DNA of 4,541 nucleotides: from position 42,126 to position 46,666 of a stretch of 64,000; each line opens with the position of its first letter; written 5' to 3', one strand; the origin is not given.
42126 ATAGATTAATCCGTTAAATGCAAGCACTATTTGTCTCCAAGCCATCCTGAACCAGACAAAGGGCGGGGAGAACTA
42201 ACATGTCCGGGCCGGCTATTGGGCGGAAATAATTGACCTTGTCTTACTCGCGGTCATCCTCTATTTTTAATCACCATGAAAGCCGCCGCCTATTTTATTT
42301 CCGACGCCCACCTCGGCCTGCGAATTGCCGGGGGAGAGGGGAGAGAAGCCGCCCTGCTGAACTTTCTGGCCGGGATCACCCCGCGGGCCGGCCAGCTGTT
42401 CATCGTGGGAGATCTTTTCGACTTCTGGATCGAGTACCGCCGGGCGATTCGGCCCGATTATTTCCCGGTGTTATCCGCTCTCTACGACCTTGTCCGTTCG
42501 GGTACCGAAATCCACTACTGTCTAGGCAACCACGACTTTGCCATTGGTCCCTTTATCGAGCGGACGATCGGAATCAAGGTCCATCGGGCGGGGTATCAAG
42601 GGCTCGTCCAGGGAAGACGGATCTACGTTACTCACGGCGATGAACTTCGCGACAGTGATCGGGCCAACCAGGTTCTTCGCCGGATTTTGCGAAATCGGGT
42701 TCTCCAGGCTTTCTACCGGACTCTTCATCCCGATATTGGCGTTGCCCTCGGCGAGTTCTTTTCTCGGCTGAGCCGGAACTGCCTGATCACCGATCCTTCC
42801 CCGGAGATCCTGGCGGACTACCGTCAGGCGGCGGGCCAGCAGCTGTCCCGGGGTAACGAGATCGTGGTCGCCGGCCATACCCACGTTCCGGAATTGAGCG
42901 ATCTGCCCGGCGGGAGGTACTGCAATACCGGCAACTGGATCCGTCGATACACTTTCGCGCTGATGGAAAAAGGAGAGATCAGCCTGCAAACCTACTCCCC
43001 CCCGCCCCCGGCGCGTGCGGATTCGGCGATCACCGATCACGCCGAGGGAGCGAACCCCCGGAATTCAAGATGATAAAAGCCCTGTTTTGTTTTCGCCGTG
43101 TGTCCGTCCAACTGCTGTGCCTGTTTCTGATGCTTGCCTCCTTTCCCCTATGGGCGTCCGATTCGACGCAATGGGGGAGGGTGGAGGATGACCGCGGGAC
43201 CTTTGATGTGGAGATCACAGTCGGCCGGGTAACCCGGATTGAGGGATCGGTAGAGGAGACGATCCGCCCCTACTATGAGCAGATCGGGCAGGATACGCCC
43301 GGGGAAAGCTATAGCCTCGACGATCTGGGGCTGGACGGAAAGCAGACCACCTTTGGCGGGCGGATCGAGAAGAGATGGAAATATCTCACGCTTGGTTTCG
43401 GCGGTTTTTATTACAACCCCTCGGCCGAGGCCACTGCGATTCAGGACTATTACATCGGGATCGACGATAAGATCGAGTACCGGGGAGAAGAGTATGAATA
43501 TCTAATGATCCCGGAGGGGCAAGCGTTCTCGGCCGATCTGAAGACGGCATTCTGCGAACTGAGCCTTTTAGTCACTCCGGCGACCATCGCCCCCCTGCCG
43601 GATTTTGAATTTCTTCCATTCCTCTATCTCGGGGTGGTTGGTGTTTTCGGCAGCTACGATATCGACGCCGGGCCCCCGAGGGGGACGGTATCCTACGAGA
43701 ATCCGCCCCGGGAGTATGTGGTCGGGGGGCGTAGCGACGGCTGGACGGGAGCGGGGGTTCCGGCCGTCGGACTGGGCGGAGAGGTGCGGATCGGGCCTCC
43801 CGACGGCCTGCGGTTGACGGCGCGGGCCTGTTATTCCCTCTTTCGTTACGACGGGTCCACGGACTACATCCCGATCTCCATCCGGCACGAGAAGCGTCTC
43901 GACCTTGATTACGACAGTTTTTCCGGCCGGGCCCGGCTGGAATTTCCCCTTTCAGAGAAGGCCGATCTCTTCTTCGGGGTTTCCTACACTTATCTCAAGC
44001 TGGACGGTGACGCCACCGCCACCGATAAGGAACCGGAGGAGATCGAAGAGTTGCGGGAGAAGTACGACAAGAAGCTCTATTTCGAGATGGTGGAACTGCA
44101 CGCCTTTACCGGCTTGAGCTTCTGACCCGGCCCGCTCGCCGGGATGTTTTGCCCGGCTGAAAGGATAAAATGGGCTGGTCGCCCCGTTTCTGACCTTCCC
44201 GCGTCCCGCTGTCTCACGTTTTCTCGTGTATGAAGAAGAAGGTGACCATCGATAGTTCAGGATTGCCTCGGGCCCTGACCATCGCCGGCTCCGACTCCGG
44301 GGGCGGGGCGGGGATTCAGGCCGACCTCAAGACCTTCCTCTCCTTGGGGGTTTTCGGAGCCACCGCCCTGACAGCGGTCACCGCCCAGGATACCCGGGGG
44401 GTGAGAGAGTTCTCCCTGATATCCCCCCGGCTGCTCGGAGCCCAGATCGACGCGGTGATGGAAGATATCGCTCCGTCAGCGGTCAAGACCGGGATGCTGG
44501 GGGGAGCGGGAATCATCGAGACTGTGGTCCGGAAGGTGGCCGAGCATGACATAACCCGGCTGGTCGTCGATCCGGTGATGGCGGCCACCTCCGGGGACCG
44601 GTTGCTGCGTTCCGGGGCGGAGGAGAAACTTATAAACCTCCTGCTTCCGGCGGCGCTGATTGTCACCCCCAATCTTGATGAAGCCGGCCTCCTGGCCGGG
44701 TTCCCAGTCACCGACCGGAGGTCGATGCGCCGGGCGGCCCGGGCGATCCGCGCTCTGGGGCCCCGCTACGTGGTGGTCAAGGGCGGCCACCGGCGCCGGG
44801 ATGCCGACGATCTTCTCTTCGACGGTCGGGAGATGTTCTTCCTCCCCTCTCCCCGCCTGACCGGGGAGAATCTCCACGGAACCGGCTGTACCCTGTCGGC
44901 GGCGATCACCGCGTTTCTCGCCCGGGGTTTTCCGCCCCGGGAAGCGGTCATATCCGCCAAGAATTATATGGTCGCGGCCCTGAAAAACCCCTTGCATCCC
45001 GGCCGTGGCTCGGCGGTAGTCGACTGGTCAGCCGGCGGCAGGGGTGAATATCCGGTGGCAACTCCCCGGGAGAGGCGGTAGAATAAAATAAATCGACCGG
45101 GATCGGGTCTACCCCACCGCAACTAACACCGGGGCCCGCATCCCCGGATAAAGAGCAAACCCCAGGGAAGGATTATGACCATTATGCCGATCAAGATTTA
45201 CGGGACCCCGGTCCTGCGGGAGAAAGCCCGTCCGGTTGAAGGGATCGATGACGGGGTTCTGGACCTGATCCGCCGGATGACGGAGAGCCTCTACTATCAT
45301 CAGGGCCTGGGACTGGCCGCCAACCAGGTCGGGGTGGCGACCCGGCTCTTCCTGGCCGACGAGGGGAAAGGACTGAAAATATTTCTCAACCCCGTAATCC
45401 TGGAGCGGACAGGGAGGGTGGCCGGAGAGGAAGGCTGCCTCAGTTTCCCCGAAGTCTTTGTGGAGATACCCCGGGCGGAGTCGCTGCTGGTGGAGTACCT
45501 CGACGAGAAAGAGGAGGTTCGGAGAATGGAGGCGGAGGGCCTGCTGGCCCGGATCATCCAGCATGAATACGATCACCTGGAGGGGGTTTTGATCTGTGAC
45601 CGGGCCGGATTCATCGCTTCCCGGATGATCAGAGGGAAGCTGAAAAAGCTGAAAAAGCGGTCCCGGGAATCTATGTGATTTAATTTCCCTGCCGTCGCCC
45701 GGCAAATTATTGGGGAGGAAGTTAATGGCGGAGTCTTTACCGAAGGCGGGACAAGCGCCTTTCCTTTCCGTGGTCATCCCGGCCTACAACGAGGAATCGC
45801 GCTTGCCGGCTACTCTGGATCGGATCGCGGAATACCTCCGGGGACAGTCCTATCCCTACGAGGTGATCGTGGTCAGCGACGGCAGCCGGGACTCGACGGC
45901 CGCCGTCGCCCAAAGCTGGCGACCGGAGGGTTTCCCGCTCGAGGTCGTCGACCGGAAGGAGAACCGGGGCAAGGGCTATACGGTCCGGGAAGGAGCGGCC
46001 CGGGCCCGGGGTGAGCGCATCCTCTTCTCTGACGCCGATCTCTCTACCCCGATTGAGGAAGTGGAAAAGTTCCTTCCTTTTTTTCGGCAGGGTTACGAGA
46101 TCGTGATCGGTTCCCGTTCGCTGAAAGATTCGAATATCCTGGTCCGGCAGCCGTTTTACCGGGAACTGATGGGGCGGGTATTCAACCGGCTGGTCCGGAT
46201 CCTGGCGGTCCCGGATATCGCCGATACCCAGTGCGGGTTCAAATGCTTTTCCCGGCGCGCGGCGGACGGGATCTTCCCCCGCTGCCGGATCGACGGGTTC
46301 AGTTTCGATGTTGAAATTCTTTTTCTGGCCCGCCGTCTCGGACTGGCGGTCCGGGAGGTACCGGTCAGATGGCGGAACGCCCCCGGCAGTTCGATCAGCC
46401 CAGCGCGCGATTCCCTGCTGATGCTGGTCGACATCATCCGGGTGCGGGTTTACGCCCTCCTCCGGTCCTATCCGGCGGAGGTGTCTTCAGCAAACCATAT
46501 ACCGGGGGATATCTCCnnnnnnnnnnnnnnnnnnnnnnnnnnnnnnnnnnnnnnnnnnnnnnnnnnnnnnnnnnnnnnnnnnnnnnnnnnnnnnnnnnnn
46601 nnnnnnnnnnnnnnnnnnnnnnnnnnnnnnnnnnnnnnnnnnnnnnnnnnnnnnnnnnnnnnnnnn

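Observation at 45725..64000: Candidate protein O-glycosylation system: lipid-sugar synthase and two GT-C/TPR transferases beside Pro/Thr- and beta-sandwich-rich surface proteins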

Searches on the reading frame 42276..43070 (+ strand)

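Call 33: search_protein_families(library=pfam, proteins=[window:42276-43070:+], max_evalue=0.00001)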
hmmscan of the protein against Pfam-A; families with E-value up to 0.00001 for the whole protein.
window:42276-43070:+ (265 aa): 2 families
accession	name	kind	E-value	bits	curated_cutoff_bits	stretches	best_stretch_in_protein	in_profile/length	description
PF00149.33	Metallophos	-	2.9e-09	38.1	21.5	1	7-205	5-191/191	Calcineurin-like phosphoesterase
PF12850.12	Metallophos_2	-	1.1e-07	32.4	27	0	185-223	98-137/154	Calcineurin-like phosphoesterase superfamily domain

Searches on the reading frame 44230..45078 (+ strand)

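Call 33: search_protein_families(library=pfam, proteins=[window:44230-45078:+], max_evalue=0.00001)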
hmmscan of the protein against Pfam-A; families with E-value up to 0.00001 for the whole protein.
window:44230-45078:+ (283 aa): 1 family
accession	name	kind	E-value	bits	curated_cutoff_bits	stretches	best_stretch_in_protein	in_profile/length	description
PF08543.17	Phos_pyr_kin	-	2.3e-84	283.1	27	1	22-264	1-245/246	Phosphomethylpyrimidine kinase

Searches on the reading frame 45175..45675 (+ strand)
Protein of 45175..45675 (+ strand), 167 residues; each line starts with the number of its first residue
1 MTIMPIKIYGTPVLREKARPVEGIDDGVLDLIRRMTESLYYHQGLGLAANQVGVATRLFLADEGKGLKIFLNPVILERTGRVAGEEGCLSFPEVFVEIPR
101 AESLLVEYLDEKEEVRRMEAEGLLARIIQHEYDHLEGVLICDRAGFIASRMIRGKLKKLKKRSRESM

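Call 33: search_protein_families(library=pfam, proteins=[window:45175-45675:+], max_evalue=0.00001)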
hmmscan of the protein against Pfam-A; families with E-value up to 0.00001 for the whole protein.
window:45175-45675:+ (167 aa): 1 family
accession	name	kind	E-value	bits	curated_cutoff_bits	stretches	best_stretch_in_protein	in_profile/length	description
PF01327.26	Pep_deformylase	-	1.6e-41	141.9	22.8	1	4-144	2-150/156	Polypeptide deformylase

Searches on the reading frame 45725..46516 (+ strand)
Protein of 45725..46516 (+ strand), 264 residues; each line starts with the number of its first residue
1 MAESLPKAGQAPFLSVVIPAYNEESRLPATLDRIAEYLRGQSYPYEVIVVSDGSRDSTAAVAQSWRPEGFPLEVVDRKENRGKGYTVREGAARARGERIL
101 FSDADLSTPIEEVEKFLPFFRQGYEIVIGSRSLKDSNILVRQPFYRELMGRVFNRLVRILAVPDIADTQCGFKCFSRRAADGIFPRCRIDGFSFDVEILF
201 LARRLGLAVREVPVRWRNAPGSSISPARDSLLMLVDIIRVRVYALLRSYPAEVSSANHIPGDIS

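Call 6: search_protein_families(library=pfam, proteins=[window:45725-46516:+], max_evalue=0.01)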
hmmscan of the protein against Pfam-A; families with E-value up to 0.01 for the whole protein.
window:45725-46516:+ (264 aa): 3 families
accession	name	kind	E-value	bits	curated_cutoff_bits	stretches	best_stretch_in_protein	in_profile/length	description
PF00535.33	Glycos_transf_2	-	1.5e-31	110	23.3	1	15-181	1-165/168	Glycosyl transferase family 2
PF13641.12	Glyco_tranf_2_3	-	8.1e-10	39.5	27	1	14-149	3-141/230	Glycosyltransferase like family 2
PF10111.15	Glyco_tranf_2_2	-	0.00052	20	27.3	1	15-117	1-103/276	Glycosyltransferase like family 2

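Call 7: search_protein_families(library=ncbifam, proteins=[window:45725-46516:+], max_evalue=0.01)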
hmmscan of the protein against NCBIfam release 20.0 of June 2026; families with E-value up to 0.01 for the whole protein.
window:45725-46516:+ (264 aa): 22 families
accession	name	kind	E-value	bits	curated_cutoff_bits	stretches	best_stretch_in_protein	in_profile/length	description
NF047588.1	GlcsyltransPgfSStrep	equivalog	9.4e-18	64.5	500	1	14-184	3-168/308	glycosyltransferase PgfS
NF041875.1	EPS_EpsD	equivalog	2.5e-17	63.3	370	1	14-168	1-151/325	exopolysaccharide biosynthesis glycosyltransferase EpsD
NF007986.1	PRK10714.1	equivalog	2.6e-17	62.8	529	1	14-184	8-173/316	undecaprenyl-phosphate 4-deoxy-4-formamido-L-arabinose transferase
TIGR03937.1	PgaC_IcaA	equivalog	1.7e-15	56.9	422.3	1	6-105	39-135/407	poly-beta-1,6-N-acetyl-D-glucosamine synthase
TIGR04283.1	glyco_like_mftF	equivalog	3.7e-14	52.8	182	1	14-120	1-97/221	TIGR04283 family arsenosugar biosynthesis glycosyltransferase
TIGR04182.1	glyco_TIGR04182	equivalog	4.1e-14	52.7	325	1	15-240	3-217/293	S-layer glycoprotein N-glycosyltransferase AglJ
NF041391.1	DPhHxTase_Halo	equivalog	8.1e-14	51.1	375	1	20-226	3-194/213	dolichyl-phosphate hexose transferase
NF038302.1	EPS_HpsE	equivalog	1.3e-11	44.1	300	1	14-116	3-107/307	hormogonium polysaccharide biosynthesis glycosyltransferase HpsE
NF010496.0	PRK13915.1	equivalog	1.7e-11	43.8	262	1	5-110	24-131/307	glucosyl-3-phosphoglycerate synthase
NF007482.0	PRK10073.1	equivalog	3.6e-11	42.7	423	1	10-105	4-95/334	glycosyltransferase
NF058614.1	PPMAGASynPpgS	equivalog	5.2e-11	42.4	370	1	16-215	4-195/226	polyprenyl-phospho-N-acetylgalactosaminyl synthase PpgS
TIGR03965.1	mycofact_glyco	equivalog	5.9e-09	35.3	280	1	11-119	73-178/467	mycofactocin biosynthesis glycosyltransferase MftF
NF047683.1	TeichurnBiosyTuaG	equivalog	1e-07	31.8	400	1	10-122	4-113/252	teichuronic acid biosynthesis protein TuaG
TIGR03469.1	HpnB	hypoth_equivalog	6.6e-07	28.7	379.25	1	10-115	42-155/386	hopene-associated glycosyltransferase HpnB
NF050819.1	PolSacchBiosHfsG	equivalog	1.1e-05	24.8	500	1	8-109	8-105/302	polysaccharide biosynthesis protein HfsG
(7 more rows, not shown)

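Call 20: search_solved_structures(query=window:45725-46516:+, max_evalue=0.001, show_alignments=1)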
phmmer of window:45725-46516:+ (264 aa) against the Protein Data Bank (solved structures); distinct sequences matched with E-value up to 0.001: 23.
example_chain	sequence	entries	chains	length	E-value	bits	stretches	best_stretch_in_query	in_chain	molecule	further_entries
5mlz_A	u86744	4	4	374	2.8e-21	79.4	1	12-213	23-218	Dolichol monophosphate mannose synthase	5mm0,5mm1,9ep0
5eke_A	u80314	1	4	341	1.5e-17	67.1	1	13-168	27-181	Uncharacterized glycosyltransferase sll0501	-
5ekp_C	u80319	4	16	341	1.6e-17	67.1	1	13-168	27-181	Uncharacterized glycosyltransferase sll0501 | Glycosyltransferase sll0501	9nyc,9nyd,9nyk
9nye_A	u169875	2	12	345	1.6e-17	67.1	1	13-168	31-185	Glycosyltransferase sll0501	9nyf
9hwj_A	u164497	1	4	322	3.4e-15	59.4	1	14-196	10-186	Undecaprenyl-phosphate 4-deoxy-4-formamido-L-arabinose transferase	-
9bhc_C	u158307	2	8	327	2.3e-13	53.5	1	13-215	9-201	Undecaprenyl-phosphate 4-deoxy-4-formamido-L-arabinose transferase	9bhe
8vxh_A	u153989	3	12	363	2.5e-13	53.3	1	12-215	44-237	Undecaprenyl-phosphate 4-deoxy-4-formamido-L-arabinose transferase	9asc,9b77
6yv7_B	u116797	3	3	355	2.1e-08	37.2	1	9-111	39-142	Glycosyl transferase, family 2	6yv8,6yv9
6yv7_A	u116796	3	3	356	2.1e-08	37.2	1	9-111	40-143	Glycosyl transferase, family 2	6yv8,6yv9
2z87_A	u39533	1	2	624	3.9e-06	29.8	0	14-107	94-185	Chondroitin synthase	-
2z86_A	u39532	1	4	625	3.9e-06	29.8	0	14-107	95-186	Chondroitin synthase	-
6p61_A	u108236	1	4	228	4.3e-06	29.6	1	10-118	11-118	Glycosyltransferase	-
5tze_C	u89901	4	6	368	4.1e-05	26.4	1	15-122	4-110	Glycosyl transferase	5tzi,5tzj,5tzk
4y6n_A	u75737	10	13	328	4.5e-05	26.3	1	7-110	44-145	Glucosyl-3-phosphoglycerate synthase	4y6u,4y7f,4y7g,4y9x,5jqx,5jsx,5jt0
3ckj_A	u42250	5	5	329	4.8e-05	26.2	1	7-110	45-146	Putative uncharacterized protein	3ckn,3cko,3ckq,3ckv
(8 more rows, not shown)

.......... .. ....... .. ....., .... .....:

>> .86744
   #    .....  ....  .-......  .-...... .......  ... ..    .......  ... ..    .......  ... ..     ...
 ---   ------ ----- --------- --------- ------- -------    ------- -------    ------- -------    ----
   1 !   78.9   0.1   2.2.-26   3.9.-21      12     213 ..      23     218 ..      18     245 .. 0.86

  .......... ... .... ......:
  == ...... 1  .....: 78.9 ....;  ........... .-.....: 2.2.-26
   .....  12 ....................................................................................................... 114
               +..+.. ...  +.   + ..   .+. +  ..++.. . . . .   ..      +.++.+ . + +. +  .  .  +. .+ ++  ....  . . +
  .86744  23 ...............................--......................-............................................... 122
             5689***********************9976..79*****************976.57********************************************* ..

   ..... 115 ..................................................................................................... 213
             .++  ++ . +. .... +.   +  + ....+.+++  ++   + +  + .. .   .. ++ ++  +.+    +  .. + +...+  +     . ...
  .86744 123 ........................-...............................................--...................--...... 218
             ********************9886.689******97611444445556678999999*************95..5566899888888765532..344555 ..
